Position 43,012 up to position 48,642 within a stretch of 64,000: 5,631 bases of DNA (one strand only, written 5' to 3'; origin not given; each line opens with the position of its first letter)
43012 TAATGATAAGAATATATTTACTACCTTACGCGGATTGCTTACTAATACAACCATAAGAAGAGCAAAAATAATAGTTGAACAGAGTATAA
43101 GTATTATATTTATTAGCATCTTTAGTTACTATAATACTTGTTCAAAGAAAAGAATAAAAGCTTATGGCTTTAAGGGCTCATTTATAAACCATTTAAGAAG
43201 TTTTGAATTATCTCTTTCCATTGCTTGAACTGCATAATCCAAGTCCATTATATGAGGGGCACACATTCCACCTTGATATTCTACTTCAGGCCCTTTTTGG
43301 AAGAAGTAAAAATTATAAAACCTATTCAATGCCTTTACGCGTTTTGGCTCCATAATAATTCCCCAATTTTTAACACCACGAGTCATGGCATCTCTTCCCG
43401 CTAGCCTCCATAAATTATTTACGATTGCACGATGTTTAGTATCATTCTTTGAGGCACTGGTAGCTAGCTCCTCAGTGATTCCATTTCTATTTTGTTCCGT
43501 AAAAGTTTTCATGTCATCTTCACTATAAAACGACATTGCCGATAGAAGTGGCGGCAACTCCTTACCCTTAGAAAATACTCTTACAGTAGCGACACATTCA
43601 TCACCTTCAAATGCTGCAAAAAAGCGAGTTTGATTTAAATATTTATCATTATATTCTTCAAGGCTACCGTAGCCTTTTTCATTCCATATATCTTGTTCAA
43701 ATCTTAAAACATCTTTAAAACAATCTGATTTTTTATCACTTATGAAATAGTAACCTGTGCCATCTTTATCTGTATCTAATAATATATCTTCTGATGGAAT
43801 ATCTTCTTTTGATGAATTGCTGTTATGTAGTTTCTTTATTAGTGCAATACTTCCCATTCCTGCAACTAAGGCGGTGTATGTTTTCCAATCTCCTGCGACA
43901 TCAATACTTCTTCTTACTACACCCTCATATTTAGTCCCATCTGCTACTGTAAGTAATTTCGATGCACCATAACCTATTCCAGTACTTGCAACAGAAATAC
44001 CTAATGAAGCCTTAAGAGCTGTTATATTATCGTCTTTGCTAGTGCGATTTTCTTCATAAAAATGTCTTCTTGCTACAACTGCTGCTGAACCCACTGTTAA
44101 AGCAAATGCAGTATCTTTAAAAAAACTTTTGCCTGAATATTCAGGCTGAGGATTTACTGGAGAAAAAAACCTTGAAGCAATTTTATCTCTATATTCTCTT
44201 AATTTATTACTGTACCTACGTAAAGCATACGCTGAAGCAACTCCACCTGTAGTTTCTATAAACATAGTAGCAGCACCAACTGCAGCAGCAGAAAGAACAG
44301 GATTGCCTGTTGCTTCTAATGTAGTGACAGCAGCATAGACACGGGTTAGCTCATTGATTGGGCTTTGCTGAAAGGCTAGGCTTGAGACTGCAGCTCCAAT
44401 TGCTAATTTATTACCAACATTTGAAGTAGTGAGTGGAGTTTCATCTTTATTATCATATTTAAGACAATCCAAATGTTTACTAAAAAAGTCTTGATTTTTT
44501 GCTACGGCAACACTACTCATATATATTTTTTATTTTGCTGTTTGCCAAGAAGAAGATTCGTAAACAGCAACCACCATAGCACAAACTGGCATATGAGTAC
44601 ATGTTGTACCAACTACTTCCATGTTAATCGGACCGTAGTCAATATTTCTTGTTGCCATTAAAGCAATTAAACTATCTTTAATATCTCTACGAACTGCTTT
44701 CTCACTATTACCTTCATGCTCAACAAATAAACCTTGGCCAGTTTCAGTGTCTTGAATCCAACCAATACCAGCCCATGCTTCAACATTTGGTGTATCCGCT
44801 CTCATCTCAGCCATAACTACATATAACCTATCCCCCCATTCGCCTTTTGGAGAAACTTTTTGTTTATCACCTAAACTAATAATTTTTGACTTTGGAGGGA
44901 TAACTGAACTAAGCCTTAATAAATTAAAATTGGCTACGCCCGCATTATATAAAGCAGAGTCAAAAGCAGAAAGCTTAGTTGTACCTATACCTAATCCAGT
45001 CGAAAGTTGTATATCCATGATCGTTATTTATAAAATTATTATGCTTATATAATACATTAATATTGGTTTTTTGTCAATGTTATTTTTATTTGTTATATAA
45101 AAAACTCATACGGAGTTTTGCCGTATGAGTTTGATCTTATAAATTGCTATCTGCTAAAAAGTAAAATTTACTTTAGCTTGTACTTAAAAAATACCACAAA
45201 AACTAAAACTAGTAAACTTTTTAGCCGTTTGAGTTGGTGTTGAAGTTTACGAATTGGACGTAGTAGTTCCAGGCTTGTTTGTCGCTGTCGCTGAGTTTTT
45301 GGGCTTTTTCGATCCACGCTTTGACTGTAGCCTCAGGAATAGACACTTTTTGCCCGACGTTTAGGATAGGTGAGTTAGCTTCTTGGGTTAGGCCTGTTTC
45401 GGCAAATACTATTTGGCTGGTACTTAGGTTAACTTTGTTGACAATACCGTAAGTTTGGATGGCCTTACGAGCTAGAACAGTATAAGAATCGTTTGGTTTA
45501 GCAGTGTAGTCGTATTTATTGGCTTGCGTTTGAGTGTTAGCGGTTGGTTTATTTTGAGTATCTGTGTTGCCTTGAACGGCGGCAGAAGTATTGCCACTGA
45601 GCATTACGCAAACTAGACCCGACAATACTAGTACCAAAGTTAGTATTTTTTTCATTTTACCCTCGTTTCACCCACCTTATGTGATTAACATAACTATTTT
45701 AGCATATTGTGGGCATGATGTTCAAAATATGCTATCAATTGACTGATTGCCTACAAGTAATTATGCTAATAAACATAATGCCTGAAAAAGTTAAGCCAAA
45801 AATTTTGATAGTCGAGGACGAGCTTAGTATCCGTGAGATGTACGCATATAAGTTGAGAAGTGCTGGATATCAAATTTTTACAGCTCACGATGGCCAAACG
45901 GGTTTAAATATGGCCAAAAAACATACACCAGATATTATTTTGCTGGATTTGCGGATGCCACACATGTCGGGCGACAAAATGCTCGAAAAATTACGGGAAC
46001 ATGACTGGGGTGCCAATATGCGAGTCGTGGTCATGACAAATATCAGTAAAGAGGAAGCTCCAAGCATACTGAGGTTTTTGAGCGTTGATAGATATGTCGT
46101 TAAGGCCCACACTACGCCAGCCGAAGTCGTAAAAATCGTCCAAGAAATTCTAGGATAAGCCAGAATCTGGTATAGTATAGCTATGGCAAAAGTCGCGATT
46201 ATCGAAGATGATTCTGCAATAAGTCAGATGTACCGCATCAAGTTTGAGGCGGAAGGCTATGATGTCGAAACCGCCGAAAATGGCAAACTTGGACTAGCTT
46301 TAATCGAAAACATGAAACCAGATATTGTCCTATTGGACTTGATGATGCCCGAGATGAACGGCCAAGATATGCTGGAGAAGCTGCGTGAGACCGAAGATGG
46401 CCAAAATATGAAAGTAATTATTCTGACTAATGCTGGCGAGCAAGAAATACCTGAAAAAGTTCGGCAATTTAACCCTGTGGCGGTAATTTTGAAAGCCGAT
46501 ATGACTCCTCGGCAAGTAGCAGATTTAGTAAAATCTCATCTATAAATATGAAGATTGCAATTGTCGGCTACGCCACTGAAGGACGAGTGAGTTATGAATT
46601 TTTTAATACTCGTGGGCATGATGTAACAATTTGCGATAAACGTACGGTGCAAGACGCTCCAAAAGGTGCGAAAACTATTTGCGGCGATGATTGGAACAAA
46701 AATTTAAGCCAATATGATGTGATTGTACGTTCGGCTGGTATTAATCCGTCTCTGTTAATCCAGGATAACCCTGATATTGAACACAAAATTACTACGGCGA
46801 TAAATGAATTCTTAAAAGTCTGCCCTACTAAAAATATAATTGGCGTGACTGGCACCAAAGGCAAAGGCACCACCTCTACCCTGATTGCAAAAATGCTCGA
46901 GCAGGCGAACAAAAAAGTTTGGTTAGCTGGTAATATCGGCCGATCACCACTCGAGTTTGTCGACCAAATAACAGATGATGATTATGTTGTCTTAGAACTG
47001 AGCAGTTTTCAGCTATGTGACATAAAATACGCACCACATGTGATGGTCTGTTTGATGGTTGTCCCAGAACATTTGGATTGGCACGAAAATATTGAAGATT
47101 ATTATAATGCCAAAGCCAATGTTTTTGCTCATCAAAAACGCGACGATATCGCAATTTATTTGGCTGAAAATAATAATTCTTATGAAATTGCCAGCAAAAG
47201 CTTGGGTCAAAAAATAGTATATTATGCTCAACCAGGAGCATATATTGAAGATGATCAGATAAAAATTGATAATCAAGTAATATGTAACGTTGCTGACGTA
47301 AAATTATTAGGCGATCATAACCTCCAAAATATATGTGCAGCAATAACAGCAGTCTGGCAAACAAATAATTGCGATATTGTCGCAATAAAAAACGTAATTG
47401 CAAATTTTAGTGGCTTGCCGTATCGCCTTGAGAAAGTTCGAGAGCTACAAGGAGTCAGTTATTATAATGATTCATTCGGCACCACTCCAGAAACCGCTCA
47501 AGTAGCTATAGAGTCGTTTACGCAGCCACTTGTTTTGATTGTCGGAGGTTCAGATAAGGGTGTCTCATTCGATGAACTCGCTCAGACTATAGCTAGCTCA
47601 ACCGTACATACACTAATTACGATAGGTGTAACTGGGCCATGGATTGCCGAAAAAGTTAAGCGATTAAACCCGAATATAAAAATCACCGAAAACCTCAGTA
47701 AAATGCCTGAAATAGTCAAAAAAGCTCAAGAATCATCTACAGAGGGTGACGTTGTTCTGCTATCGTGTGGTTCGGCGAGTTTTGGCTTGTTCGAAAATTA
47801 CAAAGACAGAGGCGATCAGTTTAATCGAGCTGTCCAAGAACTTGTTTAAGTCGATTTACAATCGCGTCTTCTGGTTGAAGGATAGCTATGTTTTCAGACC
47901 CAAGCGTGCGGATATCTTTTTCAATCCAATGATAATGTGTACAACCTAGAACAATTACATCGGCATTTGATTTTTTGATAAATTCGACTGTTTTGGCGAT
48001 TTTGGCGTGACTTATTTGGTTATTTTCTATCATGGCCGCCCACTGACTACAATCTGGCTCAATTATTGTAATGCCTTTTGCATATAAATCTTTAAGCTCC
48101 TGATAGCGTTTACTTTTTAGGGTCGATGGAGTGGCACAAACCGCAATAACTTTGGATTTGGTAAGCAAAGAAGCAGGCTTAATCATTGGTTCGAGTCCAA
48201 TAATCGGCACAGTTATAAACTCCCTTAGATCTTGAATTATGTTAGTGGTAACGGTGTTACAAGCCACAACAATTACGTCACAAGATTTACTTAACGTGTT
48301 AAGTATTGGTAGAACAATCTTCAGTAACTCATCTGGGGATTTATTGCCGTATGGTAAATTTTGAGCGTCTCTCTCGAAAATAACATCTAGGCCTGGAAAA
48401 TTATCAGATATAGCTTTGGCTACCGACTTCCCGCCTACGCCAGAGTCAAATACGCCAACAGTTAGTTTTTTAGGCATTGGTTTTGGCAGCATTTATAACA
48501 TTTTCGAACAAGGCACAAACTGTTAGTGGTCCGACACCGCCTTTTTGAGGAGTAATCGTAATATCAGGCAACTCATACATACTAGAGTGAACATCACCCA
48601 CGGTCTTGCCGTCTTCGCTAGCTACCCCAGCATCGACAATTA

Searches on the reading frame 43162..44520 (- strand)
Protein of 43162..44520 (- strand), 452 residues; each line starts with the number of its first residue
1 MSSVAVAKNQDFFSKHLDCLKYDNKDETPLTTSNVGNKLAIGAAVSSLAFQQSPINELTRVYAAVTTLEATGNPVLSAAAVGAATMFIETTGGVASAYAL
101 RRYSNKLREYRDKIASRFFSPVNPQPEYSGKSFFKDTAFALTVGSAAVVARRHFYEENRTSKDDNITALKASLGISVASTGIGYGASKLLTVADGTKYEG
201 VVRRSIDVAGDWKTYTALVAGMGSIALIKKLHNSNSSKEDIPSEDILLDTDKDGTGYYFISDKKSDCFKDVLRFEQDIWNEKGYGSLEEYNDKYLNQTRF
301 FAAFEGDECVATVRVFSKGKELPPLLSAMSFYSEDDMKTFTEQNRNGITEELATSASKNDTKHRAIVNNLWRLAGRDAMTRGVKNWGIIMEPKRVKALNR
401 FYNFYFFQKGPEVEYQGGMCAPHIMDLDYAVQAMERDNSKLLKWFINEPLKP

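Call 16: search_protein_families(library=pfam, proteins=[window:43162-44520:-])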
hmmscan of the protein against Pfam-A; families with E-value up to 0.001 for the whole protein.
window:43162-44520:- (452 aa): 1 family
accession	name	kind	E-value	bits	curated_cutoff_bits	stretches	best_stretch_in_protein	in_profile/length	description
PF21926.2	FeeM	-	0.00038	20.7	27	1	295-405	31-137/158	N-acyl amino acid synthase FeeM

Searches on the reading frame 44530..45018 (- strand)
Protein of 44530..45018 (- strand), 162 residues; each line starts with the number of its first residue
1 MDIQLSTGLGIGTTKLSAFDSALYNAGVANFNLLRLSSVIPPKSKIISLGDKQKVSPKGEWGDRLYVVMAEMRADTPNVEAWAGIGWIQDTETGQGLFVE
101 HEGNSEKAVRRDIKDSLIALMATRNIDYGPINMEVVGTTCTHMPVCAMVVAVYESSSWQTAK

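Call 16: search_protein_families(library=pfam, proteins=[window:44530-45018:-])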
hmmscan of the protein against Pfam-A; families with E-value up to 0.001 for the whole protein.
window:44530-45018:- (162 aa): 1 family
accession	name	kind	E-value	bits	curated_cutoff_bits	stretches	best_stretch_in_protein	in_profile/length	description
PF01862.21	PvlArgDC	-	2.3e-26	93.1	22.7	1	4-132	6-138/161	Pyruvoyl-dependent arginine decarboxylase (PvlArgDC)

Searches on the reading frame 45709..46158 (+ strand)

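Call 17: search_protein_families(library=pfam, proteins=[window:45709-46158:+])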
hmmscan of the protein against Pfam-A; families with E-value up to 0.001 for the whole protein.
window:45709-46158:+ (149 aa): 1 family
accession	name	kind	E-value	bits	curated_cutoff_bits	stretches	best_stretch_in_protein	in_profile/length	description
PF00072.30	Response_reg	-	1.7e-20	73.7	30.2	1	32-134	1-101/111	Response regulator receiver domain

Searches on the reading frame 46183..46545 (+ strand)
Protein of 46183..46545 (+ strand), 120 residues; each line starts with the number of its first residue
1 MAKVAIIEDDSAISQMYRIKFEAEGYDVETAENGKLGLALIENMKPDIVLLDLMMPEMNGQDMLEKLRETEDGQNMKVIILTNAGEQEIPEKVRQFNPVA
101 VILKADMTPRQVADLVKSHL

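Call 17: search_protein_families(library=pfam, proteins=[window:46183-46545:+])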
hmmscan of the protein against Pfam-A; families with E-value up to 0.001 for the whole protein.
window:46183-46545:+ (120 aa): 1 family
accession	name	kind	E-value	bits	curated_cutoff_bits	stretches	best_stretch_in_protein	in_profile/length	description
PF00072.30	Response_reg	-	4.2e-21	75.6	30.2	1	4-105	1-100/111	Response regulator receiver domain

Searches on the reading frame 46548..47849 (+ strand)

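Call 17: search_protein_families(library=pfam, proteins=[window:46548-47849:+])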
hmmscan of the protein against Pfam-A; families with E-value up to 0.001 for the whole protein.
window:46548-47849:+ (433 aa): 2 families
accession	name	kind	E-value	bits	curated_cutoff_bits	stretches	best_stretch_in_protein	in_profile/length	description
PF08245.18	Mur_ligase_M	-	2.6e-26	93.3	24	1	100-268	1-199/200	Mur ligase middle domain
PF02875.26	Mur_ligase_C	-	1.1e-12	49.4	28.4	1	293-406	2-124/127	Mur ligase, glutamate ligase domain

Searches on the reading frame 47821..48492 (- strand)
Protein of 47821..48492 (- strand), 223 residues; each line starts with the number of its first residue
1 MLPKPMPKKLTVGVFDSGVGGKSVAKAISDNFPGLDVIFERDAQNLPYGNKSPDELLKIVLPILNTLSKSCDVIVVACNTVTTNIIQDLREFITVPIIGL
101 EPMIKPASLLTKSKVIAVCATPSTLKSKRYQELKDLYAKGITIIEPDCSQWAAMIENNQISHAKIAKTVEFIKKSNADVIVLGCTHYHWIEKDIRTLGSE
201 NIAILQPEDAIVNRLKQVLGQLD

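Call 6: search_protein_families(library=pfam, proteins=[window:47821-48492:-])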
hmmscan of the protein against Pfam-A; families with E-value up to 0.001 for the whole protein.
window:47821-48492:- (223 aa): 1 family
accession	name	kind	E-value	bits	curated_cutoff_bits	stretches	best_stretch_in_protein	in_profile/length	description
PF01177.27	Asp_Glu_race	-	2.7e-14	53.9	31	1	59-213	55-209/211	Asp/Glu/Hydantoin racemase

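Call 37: search_protein_families(library=ncbifam, proteins=[window:47821-48492:-], max_evalue=0.01)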
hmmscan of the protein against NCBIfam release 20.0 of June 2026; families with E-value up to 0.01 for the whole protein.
window:47821-48492:- (223 aa): 7 families
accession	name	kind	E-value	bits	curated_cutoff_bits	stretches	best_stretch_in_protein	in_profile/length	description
TIGR00067.1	glut_race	equivalog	7.8e-47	159.8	146.65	1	12-220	1-216/251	glutamate racemase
NF002035.0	PRK00865.1-3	equivalog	5.4e-34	118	328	1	11-212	5-212/267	glutamate racemase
NF002034.1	PRK00865.1-1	equivalog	4.9e-31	107.9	408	1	14-215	3-212/260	glutamate racemase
TIGR00035.1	asp_race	subfamily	1.7e-08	34.4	93.1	1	69-192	75-204/236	amino acid racemase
NF052483.1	racemase_CuyB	equivalog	2.1e-07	31.2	190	1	69-214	70-220/225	cysteate racemase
NF008400.0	PRK11199.1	equivalog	0.0028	16.7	273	1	64-123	162-219/374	bifunctional chorismate mutase/prephenate dehydrogenase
NF007788.0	PRK10481.1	equivalog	0.0081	16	198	0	159-195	165-201/225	hypothetical protein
